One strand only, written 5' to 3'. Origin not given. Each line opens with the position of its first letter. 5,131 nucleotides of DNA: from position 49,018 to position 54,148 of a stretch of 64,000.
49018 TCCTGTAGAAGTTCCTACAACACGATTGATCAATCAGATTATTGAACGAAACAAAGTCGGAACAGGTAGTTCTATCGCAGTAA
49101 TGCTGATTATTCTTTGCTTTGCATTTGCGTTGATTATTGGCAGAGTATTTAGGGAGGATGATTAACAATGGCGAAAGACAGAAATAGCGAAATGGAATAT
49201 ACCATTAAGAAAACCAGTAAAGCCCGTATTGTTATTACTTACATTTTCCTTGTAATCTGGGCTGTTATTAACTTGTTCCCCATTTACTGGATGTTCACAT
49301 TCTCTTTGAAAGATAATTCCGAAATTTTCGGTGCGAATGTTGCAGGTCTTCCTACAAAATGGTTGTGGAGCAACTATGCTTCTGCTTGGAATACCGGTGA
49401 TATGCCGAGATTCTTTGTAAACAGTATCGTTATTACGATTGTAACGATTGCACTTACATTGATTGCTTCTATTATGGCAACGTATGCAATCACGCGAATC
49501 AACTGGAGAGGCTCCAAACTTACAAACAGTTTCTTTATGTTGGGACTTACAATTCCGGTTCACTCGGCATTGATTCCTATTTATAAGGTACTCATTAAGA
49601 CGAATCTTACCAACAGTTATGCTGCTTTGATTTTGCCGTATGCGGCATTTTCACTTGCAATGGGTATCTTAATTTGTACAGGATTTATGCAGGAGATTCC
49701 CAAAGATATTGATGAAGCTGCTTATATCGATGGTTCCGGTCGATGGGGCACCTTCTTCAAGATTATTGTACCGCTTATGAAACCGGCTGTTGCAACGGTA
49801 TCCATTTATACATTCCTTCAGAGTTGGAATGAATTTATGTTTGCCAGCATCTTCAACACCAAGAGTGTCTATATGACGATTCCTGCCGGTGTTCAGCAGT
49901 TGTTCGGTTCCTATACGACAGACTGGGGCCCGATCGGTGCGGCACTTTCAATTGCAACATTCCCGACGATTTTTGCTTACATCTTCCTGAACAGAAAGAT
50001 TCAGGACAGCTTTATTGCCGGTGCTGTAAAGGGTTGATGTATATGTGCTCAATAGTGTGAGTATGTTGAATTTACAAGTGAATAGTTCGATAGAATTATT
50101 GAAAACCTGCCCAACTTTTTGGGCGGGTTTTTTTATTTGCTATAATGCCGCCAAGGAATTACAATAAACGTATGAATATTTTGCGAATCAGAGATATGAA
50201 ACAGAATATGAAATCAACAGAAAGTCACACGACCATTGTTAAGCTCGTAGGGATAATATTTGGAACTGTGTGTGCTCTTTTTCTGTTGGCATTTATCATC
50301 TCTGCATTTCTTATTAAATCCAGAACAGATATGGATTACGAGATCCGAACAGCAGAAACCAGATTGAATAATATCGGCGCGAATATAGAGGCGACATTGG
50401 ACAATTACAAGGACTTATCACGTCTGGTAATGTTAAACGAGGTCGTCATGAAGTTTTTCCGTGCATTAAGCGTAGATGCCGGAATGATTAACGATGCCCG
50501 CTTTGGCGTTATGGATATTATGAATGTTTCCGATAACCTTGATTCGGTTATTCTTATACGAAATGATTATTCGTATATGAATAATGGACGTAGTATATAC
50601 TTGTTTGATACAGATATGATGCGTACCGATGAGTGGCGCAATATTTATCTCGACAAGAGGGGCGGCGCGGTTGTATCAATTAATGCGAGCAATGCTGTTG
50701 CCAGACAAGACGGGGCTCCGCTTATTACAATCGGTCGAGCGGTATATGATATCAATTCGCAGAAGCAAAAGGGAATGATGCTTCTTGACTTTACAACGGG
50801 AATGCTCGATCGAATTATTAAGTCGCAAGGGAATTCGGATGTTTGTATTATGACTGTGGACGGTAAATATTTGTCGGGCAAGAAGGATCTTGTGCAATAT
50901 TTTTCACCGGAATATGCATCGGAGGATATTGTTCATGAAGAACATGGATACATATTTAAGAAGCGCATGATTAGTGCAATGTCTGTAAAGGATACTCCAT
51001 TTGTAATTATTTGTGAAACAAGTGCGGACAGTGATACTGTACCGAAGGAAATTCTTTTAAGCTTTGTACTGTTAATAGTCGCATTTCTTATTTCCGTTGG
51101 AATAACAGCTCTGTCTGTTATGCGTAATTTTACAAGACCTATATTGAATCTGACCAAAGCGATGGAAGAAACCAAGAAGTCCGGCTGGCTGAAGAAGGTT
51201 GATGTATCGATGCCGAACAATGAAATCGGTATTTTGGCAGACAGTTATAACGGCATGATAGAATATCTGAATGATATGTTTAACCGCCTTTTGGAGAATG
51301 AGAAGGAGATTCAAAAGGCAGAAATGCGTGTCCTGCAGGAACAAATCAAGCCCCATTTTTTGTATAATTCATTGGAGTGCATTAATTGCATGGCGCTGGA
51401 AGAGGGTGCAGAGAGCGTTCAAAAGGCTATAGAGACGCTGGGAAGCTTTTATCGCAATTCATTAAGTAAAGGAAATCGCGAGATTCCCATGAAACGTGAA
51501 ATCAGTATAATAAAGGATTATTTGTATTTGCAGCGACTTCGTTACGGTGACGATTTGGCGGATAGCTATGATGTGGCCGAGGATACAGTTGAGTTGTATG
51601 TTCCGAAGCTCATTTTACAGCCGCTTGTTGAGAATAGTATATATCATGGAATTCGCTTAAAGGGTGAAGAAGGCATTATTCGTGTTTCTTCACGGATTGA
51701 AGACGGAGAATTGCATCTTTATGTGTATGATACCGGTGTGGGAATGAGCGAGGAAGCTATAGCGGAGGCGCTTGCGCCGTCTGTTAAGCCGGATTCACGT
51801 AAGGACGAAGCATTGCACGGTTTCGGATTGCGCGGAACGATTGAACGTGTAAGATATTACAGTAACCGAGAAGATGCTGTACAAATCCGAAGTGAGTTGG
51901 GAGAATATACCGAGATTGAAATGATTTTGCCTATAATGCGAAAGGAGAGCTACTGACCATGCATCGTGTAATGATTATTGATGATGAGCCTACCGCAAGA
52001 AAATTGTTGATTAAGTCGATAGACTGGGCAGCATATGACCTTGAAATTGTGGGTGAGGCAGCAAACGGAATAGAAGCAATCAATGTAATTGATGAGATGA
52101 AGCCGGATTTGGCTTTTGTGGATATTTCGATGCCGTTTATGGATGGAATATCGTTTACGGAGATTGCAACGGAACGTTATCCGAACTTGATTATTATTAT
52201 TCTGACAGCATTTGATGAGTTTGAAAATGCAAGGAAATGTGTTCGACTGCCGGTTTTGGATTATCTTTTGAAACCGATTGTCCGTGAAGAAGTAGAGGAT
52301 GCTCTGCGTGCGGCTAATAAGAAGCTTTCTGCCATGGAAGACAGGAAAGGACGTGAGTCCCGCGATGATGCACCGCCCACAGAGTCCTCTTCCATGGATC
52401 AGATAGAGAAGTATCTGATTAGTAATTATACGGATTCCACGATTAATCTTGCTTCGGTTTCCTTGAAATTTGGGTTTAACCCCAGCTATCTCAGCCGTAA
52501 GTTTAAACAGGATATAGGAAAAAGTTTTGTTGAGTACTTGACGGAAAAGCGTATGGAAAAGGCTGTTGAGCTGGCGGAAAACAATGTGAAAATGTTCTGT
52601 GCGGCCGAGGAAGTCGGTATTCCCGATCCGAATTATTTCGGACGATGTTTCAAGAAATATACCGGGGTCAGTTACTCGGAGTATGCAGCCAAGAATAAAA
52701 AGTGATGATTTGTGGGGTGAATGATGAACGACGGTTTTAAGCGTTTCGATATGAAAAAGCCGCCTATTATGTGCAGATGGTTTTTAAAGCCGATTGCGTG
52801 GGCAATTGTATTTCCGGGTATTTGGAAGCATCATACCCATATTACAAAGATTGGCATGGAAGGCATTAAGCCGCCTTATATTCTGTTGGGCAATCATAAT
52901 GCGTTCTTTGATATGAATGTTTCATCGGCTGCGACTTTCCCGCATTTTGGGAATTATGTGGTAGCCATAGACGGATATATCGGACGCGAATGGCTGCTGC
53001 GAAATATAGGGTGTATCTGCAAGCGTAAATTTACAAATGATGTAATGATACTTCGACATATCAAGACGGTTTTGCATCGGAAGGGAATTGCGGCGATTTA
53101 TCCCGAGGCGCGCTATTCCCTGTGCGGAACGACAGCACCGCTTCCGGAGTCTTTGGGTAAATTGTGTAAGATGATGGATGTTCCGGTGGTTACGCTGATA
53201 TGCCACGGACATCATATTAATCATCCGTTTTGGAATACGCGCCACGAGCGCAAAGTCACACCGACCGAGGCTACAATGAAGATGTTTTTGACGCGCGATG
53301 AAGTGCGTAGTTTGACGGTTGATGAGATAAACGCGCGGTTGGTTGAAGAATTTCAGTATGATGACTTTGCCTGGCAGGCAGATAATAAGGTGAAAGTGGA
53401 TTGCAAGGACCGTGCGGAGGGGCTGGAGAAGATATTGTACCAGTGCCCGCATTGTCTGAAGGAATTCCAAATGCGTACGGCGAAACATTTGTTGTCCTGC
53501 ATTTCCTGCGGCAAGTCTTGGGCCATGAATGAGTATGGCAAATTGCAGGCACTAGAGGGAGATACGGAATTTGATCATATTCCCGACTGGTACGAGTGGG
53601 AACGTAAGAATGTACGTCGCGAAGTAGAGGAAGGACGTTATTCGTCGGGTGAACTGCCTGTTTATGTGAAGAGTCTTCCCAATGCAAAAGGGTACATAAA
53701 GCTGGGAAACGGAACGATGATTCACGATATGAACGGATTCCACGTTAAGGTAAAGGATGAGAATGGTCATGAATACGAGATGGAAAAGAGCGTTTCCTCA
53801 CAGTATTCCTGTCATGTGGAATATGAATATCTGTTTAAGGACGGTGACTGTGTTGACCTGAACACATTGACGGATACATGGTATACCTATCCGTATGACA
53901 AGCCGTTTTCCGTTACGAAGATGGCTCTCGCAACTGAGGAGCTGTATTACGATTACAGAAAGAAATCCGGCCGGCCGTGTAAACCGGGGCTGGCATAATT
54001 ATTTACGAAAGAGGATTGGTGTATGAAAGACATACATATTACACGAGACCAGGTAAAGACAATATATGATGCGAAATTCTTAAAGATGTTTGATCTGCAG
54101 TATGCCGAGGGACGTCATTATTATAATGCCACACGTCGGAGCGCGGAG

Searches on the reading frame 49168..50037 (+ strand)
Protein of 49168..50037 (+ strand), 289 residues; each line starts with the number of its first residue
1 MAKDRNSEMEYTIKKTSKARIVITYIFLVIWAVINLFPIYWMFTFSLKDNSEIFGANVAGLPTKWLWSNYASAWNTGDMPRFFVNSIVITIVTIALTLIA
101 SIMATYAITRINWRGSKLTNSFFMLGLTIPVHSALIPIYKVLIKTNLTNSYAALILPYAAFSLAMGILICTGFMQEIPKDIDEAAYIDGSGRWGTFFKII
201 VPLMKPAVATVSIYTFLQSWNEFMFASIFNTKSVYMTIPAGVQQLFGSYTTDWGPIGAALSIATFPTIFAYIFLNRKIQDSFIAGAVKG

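Call 72: search_protein_families(library=pfam, proteins=[window:49168-50037:+], max_evalue=0.00001)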
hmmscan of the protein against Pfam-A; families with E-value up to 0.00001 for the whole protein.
window:49168-50037:+ (289 aa): 1 family
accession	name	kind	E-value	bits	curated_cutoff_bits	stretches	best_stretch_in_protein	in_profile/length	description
PF00528.27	BPD_transp_1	-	1.2e-19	71.2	26.4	1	98-276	3-176/184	Binding-protein-dependent transport system inner membrane component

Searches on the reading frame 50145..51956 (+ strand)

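Call 72: search_protein_families(library=pfam, proteins=[window:50145-51956:+], max_evalue=0.00001)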
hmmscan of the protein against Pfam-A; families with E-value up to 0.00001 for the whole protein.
window:50145-51956:+ (603 aa): 4 families
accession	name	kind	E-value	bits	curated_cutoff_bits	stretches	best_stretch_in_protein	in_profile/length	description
PF06580.19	His_kinase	-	5e-25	88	25.2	1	392-471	1-81/81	Histidine kinase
PF02743.24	dCache_1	-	5e-10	39.8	45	1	68-256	9-195/240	Cache domain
PF02518.31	HATPase_c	-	2.8e-08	34.6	26.4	1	489-597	8-109/111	Histidine kinase-, DNA gyrase B-, and HSP90-like ATPase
PF00672.30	HAMP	-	7.1e-06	26.7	25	0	325-376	2-52/53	HAMP domain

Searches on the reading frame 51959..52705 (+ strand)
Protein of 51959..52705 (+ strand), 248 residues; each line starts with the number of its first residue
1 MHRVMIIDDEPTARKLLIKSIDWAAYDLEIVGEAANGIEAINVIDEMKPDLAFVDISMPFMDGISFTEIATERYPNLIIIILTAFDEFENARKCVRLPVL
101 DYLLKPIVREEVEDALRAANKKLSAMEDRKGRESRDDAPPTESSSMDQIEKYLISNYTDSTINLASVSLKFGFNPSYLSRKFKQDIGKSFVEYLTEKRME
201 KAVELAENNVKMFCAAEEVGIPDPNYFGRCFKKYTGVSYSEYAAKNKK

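Call 72: search_protein_families(library=pfam, proteins=[window:51959-52705:+], max_evalue=0.00001)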
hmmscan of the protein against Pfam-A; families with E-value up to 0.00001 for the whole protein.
window:51959-52705:+ (248 aa): 3 families
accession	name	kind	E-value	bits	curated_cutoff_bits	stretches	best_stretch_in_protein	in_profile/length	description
PF00072.30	Response_reg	-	2.9e-22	79.4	30.2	1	4-116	1-110/111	Response regulator receiver domain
PF00165.29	HTH_AraC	-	1.6e-17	63.6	26.6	2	153-195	1-42/42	Bacterial regulatory helix-turn-helix proteins, AraC family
PF12833.13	HTH_18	-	6.1e-15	55.7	33.6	1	170-243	4-78/80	Helix-turn-helix domain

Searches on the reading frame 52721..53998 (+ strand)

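Call 72: search_protein_families(library=pfam, proteins=[window:52721-53998:+], max_evalue=0.00001)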
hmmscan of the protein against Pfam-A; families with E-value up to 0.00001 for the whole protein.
window:52721-53998:+ (425 aa): 1 family
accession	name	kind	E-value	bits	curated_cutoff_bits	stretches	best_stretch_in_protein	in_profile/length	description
PF01553.26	Acyltransferase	-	2.4e-06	27.9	23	1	45-161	6-131/132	Acyltransferase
